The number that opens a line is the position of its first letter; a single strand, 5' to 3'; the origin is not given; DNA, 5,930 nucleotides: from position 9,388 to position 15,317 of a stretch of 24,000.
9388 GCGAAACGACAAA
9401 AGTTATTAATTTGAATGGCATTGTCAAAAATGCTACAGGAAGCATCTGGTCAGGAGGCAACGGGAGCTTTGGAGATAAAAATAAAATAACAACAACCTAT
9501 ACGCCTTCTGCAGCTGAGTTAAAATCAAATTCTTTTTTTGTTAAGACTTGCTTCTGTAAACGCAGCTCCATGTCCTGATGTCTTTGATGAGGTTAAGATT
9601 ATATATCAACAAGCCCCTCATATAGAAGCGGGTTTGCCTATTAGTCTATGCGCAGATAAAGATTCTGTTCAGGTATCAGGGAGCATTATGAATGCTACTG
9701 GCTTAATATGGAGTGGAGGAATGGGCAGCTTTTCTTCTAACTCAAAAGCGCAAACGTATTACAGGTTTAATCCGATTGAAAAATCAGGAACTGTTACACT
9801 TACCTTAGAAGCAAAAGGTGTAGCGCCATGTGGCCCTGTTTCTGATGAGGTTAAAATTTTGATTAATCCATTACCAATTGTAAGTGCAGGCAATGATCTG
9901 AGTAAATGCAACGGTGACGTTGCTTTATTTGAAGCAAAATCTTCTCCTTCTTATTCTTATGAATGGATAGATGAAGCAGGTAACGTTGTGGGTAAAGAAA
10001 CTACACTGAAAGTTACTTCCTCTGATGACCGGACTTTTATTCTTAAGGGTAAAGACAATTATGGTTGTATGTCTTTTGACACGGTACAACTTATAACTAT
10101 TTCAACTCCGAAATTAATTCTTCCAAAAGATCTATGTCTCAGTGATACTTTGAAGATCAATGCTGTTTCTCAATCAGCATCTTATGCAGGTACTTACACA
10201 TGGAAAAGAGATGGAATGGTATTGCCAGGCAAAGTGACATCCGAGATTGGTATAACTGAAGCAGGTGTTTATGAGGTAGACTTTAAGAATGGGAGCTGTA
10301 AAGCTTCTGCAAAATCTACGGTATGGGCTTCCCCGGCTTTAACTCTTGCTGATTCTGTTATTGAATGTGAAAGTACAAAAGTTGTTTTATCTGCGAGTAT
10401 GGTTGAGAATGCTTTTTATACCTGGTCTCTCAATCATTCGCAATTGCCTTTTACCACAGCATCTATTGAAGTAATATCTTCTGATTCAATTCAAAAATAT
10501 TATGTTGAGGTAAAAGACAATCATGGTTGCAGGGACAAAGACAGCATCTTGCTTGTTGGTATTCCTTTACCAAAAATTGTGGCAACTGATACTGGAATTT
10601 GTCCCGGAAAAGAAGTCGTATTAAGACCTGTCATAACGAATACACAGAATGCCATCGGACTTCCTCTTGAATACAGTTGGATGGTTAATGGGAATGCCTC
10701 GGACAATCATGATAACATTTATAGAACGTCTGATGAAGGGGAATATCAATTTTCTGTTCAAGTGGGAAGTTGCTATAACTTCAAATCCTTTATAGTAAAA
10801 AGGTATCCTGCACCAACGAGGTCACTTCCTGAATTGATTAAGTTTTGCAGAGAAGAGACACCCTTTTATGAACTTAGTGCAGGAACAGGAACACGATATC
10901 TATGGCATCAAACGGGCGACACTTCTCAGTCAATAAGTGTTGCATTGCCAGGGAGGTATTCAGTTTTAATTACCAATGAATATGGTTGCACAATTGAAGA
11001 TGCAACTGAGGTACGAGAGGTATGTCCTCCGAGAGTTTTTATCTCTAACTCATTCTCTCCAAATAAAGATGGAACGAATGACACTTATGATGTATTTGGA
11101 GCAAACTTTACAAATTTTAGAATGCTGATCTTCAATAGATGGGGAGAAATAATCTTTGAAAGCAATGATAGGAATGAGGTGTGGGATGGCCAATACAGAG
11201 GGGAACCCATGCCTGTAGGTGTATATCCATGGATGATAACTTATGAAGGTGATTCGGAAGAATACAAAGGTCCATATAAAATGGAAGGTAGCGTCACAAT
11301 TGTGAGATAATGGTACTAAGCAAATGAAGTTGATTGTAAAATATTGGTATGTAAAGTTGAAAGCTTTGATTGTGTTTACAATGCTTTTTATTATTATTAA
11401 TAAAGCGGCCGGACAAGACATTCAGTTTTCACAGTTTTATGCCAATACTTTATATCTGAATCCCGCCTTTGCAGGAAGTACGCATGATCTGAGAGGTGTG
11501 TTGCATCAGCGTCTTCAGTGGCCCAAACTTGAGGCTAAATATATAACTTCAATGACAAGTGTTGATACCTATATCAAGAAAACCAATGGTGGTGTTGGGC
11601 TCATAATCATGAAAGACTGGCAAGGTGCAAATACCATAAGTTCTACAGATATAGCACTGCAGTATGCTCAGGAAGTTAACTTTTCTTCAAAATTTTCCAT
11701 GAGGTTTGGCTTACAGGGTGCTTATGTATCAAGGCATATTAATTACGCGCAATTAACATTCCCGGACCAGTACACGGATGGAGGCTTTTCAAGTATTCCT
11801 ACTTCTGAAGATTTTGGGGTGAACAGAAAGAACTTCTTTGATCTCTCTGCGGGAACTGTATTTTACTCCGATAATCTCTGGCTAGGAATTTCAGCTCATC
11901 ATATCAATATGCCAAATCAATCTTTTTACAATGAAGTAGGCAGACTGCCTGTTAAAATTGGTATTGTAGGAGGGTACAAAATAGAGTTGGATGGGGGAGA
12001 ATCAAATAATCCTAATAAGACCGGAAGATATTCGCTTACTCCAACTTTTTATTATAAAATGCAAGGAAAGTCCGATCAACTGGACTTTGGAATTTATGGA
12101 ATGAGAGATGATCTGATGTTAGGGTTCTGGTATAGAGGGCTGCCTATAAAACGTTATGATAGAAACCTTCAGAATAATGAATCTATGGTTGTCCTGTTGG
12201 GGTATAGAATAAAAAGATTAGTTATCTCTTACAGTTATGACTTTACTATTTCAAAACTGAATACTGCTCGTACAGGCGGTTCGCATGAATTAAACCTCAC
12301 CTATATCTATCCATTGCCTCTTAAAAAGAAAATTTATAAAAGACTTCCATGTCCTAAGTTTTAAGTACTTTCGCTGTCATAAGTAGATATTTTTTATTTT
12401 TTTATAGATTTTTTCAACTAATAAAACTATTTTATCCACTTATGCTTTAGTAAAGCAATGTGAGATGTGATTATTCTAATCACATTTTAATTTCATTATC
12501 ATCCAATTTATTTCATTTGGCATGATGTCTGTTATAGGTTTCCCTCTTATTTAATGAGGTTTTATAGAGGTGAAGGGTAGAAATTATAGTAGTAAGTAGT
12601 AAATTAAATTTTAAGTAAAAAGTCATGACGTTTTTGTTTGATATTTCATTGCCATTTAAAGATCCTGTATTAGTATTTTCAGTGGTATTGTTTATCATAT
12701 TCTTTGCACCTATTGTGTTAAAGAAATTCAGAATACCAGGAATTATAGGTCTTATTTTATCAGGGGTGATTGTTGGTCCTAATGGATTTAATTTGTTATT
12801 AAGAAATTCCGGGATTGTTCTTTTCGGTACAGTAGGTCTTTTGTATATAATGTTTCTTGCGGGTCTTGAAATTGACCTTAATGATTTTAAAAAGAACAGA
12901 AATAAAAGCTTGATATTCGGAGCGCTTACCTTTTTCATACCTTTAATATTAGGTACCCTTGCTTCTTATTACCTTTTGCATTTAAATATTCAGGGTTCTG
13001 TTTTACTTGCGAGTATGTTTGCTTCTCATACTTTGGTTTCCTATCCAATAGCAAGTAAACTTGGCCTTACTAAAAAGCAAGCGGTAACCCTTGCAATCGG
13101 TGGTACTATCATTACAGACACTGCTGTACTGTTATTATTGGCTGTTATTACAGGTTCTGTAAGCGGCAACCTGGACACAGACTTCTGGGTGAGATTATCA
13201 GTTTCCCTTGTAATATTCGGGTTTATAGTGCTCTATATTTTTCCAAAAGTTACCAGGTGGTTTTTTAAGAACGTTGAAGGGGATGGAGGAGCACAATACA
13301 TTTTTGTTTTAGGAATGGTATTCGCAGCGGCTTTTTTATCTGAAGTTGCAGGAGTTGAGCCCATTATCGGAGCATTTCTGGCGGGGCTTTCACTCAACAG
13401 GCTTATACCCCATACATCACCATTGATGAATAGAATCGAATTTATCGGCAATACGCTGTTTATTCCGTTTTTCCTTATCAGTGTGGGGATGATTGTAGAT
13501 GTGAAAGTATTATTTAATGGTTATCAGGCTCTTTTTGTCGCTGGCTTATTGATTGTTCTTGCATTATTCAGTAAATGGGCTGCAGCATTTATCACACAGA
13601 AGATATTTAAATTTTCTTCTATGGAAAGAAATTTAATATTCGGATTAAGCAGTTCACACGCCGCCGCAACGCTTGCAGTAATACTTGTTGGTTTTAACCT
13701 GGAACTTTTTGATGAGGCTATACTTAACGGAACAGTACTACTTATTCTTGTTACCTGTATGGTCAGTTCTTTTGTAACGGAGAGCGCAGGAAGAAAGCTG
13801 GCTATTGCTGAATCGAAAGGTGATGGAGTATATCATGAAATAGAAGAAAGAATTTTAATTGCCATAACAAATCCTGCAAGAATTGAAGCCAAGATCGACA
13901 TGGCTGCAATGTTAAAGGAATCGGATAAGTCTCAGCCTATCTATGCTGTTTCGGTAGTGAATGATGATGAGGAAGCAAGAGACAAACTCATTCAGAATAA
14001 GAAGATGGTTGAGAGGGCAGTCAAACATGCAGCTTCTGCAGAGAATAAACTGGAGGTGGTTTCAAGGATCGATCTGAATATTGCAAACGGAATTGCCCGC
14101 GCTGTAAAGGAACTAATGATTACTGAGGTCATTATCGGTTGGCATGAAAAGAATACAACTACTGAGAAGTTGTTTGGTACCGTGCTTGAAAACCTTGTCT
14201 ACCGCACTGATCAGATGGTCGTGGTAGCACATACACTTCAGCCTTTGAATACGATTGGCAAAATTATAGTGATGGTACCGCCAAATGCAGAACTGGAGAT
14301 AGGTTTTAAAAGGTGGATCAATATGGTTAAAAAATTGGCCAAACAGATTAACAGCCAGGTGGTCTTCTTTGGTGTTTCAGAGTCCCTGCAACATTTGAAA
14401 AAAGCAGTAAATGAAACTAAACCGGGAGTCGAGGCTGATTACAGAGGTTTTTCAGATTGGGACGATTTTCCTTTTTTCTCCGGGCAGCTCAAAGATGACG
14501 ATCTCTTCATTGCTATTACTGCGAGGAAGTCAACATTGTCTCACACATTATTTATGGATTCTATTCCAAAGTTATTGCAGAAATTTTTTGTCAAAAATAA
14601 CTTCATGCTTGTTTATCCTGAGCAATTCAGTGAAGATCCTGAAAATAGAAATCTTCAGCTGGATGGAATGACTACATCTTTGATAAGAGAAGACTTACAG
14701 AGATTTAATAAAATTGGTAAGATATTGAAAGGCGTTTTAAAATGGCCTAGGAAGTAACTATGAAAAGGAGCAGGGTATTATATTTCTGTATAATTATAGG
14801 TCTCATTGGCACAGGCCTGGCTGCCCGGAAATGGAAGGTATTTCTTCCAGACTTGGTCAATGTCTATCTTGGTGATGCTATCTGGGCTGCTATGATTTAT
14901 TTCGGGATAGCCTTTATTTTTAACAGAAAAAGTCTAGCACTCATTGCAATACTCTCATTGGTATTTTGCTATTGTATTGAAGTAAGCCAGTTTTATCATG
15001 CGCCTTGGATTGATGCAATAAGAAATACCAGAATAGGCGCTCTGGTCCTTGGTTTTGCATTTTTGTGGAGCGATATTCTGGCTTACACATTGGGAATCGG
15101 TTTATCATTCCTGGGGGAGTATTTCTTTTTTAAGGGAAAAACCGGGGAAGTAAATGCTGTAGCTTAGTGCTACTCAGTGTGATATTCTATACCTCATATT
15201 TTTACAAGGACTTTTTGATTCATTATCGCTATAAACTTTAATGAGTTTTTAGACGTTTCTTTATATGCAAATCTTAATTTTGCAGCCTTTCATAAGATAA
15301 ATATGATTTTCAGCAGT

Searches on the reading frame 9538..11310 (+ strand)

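Call 23: search_protein_families(library=pfam, proteins=[window:9538-11310:+], max_evalue=0.001)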
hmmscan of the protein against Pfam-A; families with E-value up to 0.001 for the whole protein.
window:9538-11310:+ (590 aa): 2 families
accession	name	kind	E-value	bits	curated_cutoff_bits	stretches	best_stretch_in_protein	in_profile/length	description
PF13585.12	CHU_C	-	4e-20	72.2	27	1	502-578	3-82/86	CHU_C Type IX secretion signal domain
PF19081.6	Ig_7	-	8.8e-09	36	27.3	0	267-333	5-72/84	Ig-like domain CHU_C associated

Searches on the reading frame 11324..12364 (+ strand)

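Call 23: search_protein_families(library=pfam, proteins=[window:11324-12364:+], max_evalue=0.001)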
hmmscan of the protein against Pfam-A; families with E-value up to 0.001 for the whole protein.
window:11324-12364:+ (346 aa): 1 family
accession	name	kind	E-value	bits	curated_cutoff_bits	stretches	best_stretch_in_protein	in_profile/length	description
PF11751.14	PorP_SprF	-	5.7e-71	239.7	22.3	1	29-327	3-273/273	Type IX secretion system membrane protein PorP/SprF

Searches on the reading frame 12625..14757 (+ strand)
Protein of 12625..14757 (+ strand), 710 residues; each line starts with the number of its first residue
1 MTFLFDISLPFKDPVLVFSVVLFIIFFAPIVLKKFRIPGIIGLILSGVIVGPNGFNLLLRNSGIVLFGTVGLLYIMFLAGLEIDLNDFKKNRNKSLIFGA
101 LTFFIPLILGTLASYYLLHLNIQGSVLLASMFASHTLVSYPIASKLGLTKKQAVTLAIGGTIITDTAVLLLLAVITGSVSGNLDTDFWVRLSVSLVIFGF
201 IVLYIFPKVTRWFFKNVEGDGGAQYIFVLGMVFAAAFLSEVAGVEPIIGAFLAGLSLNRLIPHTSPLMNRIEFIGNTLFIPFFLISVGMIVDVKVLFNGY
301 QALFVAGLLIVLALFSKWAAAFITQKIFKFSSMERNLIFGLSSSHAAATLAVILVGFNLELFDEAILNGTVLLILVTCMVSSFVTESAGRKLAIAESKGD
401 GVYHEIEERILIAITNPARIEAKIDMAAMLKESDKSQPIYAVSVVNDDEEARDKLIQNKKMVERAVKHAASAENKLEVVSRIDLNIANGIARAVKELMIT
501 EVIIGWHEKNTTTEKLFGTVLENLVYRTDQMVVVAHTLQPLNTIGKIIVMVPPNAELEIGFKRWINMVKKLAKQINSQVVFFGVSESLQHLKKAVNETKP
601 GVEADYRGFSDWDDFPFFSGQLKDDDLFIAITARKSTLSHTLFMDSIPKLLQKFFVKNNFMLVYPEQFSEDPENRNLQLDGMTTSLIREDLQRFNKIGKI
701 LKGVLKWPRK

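Call 23: search_protein_families(library=pfam, proteins=[window:12625-14757:+], max_evalue=0.001)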
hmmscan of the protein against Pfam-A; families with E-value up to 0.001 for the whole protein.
window:12625-14757:+ (710 aa): 2 families
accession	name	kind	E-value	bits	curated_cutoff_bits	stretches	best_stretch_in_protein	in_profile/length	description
PF00999.27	Na_H_Exchanger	-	4.5e-53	180.9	26.2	1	23-385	2-369/375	Sodium/hydrogen exchanger, transmembrane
PF00582.32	Usp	-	1.2e-05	26.3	24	1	438-535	32-140/141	Universal stress protein family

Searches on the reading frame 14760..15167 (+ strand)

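Call 23: search_protein_families(library=pfam, proteins=[window:14760-15167:+], max_evalue=0.001)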
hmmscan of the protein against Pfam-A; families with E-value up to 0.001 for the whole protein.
window:14760-15167:+ (135 aa): 1 family
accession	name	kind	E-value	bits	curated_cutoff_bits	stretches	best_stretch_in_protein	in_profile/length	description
PF10990.13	DUF2809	-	1e-31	109.8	29.3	1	29-113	2-86/86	Protein of unknown function (DUF2809)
